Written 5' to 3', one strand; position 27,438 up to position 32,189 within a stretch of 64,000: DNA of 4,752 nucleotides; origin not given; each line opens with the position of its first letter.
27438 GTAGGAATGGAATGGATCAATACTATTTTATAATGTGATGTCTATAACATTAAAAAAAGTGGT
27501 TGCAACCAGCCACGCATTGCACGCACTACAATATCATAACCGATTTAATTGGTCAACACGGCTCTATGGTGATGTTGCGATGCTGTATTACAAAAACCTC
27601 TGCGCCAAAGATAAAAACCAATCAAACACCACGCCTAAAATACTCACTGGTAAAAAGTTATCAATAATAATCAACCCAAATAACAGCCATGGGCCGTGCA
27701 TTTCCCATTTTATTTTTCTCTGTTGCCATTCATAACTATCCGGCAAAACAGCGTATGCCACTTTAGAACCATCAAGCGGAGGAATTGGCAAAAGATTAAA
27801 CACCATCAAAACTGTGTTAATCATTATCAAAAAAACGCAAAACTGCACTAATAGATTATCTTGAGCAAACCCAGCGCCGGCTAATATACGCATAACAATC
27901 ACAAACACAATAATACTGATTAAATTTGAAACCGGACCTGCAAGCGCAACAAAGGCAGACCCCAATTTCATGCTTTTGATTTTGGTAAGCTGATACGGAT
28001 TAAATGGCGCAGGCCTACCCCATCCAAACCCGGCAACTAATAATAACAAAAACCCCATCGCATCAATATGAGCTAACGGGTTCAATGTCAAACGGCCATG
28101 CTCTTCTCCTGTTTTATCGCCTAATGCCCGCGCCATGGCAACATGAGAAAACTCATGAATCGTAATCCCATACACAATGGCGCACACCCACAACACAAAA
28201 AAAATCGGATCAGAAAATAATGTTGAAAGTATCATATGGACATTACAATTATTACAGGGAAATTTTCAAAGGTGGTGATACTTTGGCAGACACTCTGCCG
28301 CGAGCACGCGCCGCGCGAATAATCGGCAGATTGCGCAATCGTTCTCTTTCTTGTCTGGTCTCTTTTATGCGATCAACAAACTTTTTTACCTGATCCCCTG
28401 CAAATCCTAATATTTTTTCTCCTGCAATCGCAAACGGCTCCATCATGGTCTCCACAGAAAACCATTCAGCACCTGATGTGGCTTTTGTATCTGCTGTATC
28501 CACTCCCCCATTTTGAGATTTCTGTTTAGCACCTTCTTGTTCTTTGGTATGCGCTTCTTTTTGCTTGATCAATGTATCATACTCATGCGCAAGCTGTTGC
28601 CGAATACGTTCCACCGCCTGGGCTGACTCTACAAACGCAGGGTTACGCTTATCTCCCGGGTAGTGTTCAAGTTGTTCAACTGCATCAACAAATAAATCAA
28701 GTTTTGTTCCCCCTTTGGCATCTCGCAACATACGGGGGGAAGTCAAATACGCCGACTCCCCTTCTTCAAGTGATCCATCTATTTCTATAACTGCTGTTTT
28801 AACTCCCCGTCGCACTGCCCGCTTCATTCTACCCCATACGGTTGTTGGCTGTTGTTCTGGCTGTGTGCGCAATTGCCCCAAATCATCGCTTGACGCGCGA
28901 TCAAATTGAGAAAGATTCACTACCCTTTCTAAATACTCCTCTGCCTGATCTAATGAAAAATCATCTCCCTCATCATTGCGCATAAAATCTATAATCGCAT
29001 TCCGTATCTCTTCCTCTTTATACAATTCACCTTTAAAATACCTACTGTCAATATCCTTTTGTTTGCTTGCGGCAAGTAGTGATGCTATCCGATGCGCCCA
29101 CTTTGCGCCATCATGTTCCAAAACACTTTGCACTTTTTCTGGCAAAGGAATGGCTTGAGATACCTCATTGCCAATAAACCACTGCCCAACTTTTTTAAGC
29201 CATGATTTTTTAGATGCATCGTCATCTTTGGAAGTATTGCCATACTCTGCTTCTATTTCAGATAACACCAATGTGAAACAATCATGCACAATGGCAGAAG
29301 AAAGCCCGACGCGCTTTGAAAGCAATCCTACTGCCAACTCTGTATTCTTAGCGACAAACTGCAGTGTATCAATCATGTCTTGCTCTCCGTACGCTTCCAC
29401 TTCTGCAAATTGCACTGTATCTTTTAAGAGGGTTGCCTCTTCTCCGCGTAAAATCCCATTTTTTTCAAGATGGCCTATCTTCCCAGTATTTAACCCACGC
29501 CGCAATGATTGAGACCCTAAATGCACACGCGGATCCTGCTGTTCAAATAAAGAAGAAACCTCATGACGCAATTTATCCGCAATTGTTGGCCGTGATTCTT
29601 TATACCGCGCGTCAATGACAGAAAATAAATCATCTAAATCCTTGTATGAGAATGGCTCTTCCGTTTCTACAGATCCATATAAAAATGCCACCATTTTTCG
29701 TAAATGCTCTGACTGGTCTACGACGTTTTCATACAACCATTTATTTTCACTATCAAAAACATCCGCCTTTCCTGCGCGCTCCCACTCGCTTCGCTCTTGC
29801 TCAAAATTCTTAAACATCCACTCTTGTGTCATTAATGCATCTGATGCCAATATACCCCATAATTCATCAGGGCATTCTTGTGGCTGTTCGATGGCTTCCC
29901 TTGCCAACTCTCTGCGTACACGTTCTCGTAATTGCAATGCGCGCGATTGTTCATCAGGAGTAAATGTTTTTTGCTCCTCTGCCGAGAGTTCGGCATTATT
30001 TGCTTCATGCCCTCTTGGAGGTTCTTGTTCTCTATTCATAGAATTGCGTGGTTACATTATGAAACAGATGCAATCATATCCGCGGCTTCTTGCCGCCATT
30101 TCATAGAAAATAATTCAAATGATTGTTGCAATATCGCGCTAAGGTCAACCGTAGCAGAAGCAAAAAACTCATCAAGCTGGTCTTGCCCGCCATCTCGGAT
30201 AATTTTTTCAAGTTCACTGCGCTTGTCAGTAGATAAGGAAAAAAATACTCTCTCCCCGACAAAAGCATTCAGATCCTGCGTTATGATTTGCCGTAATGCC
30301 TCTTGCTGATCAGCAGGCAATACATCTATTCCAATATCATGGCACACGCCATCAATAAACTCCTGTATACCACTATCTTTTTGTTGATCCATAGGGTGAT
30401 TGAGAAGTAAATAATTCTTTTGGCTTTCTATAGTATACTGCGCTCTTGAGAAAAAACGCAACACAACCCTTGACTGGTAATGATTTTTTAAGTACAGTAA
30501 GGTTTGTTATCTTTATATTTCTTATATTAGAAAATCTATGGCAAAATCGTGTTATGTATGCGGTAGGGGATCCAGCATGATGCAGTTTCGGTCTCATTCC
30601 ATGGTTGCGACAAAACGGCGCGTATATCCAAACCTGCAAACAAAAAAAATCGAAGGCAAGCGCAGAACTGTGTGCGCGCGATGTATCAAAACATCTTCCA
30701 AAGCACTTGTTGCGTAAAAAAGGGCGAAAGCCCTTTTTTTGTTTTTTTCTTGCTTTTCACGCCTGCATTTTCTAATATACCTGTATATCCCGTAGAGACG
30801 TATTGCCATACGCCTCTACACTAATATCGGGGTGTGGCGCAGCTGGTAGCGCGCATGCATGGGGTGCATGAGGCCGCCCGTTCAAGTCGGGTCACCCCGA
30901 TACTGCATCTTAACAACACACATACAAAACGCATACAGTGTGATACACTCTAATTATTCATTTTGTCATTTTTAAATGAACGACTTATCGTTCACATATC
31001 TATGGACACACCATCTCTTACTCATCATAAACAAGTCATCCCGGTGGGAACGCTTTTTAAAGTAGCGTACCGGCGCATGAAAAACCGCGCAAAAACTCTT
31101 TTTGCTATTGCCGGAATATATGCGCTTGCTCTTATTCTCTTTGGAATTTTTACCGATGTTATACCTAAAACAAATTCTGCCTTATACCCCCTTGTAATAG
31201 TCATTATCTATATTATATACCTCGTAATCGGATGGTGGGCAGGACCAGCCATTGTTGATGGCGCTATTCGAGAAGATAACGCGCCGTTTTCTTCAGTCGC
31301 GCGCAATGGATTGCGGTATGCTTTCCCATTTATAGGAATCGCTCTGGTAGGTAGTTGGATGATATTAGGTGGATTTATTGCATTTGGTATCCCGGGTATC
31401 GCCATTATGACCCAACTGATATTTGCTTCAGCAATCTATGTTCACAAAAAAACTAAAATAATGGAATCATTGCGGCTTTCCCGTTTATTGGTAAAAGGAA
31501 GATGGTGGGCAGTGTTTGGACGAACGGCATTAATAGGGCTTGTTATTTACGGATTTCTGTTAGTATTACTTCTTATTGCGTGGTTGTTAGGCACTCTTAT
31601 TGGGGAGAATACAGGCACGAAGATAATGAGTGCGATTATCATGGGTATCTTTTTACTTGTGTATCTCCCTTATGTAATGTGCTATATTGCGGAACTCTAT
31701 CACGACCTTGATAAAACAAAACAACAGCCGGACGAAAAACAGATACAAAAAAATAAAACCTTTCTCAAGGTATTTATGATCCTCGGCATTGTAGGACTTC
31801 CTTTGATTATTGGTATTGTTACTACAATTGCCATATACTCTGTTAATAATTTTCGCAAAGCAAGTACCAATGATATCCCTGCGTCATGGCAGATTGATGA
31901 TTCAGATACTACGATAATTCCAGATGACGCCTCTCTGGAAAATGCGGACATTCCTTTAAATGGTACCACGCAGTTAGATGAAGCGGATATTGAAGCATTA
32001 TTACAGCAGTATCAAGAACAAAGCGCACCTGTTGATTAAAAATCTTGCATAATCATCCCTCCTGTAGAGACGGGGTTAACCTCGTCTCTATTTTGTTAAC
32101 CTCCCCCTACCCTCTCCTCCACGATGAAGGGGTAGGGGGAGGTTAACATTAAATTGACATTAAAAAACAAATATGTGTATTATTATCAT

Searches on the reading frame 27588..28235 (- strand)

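Call 64: search_protein_families(library=pfam, proteins=[window:27588-28235:-], max_evalue=0.001)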
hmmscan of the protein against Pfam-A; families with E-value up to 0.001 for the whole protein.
window:27588-28235:- (215 aa): 1 family
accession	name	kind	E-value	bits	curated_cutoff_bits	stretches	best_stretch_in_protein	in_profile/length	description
PF02163.28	Peptidase_M50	-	1.9e-10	40.9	27.2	1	19-165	5-195/221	Peptidase family M50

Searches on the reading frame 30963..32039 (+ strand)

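Call 49: search_protein_families(library=pfam, proteins=[window:30963-32039:+], max_evalue=0.001)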
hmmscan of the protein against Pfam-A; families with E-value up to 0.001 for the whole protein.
window:30963-32039:+ (358 aa): 1 family
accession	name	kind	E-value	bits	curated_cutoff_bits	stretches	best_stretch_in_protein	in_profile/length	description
PF10110.14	GPDPase_memb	-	4.1e-05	22.9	29.6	1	131-279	161-315/321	Membrane domain of glycerophosphoryl diester phosphodiesterase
